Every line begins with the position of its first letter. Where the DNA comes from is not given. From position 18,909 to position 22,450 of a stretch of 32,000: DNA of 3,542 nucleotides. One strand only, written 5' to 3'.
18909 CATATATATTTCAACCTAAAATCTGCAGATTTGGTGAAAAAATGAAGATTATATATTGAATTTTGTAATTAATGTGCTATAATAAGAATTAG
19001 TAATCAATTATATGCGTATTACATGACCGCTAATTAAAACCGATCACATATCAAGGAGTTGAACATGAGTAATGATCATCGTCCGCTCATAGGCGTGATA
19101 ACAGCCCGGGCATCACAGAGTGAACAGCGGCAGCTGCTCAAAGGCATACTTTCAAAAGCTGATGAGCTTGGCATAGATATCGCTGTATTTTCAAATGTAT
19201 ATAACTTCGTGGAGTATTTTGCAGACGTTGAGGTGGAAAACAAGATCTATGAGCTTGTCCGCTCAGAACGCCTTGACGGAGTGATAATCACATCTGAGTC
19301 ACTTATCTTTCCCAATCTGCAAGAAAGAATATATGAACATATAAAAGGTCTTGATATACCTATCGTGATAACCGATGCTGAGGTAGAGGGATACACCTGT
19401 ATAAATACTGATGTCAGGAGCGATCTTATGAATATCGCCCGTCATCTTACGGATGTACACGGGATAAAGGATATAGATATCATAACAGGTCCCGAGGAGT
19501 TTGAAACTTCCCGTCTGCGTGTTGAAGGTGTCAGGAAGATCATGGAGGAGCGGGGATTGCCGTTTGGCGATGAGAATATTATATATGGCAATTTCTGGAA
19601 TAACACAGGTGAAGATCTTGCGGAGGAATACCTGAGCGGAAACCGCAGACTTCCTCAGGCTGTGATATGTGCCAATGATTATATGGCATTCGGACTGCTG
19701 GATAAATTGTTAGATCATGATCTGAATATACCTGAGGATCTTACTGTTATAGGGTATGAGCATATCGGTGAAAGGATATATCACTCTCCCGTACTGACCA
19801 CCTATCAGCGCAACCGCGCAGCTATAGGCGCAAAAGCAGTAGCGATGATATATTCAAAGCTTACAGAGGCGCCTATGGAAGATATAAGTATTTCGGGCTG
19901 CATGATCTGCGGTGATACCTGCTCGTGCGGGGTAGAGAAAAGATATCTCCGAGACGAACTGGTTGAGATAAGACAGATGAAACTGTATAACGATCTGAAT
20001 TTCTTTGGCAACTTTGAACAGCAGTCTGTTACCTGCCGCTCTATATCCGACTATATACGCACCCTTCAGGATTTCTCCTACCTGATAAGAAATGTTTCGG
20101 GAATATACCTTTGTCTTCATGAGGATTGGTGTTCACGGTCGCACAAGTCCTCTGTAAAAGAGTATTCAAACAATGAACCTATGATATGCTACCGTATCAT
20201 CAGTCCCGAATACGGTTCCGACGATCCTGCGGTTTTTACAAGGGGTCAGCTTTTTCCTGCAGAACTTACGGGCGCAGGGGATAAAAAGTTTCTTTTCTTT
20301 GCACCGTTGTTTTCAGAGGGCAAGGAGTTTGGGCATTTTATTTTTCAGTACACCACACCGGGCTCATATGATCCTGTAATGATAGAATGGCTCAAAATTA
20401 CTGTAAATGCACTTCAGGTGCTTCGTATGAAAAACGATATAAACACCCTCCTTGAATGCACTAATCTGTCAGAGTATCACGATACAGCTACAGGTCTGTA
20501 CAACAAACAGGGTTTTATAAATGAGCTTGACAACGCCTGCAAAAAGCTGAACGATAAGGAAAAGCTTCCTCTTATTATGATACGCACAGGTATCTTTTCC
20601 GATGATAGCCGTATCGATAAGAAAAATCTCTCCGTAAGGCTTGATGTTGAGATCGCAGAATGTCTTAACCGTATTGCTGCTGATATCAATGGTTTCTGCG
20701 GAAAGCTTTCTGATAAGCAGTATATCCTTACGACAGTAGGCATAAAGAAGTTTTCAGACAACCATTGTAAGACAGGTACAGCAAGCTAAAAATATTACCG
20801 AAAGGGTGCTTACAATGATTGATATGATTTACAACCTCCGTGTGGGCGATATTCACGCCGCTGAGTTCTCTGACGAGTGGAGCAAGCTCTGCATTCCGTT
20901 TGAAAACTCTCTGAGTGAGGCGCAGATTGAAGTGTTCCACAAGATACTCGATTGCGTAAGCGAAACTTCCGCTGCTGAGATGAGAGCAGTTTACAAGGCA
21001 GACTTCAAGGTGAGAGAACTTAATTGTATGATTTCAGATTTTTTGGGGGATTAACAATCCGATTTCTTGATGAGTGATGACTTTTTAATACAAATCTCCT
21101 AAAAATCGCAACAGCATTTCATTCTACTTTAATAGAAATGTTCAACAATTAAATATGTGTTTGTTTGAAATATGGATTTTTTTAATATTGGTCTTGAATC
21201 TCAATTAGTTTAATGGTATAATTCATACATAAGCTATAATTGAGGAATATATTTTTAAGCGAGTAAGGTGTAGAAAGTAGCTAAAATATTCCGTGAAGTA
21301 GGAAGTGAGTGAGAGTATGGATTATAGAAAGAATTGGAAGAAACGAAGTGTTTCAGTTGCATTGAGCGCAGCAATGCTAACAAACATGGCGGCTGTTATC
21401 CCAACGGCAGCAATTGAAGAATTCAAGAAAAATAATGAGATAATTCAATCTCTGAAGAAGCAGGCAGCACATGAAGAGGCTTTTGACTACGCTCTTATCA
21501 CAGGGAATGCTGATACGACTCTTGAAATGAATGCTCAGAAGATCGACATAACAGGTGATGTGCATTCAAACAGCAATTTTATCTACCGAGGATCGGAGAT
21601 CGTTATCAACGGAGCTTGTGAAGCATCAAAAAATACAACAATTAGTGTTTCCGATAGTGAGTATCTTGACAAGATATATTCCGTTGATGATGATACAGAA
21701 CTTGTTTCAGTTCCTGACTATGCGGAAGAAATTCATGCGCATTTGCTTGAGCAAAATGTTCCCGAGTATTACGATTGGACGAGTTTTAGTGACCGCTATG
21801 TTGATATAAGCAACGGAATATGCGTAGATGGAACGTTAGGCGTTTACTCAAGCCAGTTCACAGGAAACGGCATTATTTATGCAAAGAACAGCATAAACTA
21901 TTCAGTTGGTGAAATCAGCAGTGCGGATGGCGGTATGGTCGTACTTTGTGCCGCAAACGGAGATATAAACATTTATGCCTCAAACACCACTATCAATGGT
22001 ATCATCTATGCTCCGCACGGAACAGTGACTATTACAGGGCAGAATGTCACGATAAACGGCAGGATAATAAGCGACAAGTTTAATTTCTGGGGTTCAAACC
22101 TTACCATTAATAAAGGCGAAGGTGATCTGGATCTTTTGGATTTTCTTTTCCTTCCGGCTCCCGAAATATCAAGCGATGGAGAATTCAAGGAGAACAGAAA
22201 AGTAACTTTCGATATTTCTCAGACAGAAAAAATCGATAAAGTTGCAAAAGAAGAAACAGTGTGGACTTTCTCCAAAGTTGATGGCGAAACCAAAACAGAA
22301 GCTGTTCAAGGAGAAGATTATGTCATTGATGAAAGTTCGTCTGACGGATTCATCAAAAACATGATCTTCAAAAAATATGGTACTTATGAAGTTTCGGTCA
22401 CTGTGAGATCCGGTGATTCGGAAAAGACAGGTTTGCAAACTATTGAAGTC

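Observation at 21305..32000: A 10.5-kb Sec-signal RHS/YD polymorphic toxin locus in a cellulosomal Gram-positive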

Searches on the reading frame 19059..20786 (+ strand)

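Call 10: search_protein_families(library=pfam, proteins=[window:19059-20786:+], max_evalue=0.001)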
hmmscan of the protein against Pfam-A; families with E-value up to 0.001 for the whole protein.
window:19059-20786:+ (576 aa): 3 families
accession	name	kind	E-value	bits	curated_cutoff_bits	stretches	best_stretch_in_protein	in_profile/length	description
PF13377.12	Peripla_BP_3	-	4.3e-21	76.1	26.5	1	134-288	7-167/167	Periplasmic binding protein-like domain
PF00532.27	Peripla_BP_1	-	6.3e-16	59.1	22.2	1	11-271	4-266/281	Periplasmic binding proteins and sugar binding domain of LacI family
PF13407.12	Peripla_BP_4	-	5.8e-06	26.5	35.1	1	12-234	2-217/258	Periplasmic binding protein domain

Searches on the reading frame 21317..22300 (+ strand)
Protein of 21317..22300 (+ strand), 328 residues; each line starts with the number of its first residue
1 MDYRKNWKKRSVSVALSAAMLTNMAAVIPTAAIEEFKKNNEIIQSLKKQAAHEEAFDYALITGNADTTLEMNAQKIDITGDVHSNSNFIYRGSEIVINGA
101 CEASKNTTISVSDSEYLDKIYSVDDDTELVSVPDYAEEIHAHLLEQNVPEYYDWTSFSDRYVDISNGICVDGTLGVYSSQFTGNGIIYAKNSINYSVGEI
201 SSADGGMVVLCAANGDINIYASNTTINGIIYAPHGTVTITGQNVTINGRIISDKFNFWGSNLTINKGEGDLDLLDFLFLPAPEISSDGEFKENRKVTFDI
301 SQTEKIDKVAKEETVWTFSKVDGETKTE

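Call 34: search_protein_families(library=pfam, proteins=[window:21317-22300:+], max_evalue=1)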
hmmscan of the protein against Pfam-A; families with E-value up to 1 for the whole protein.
window:21317-22300:+ (328 aa): 3 families
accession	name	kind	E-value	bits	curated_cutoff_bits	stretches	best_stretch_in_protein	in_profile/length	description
PF23981.1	DUF7305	-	7.3e-06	26.4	27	1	162-259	80-172/185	Domain of unknown function (DUF7305)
PF11012.13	DUF2850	-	0.00021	22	22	1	235-269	17-51/79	Protein of unknown function (DUF2850)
PF20597.4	pAdhesive_15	-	0.0013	19.2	23.8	1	217-259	211-248/254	Putative Ice-binding-like adhesive domain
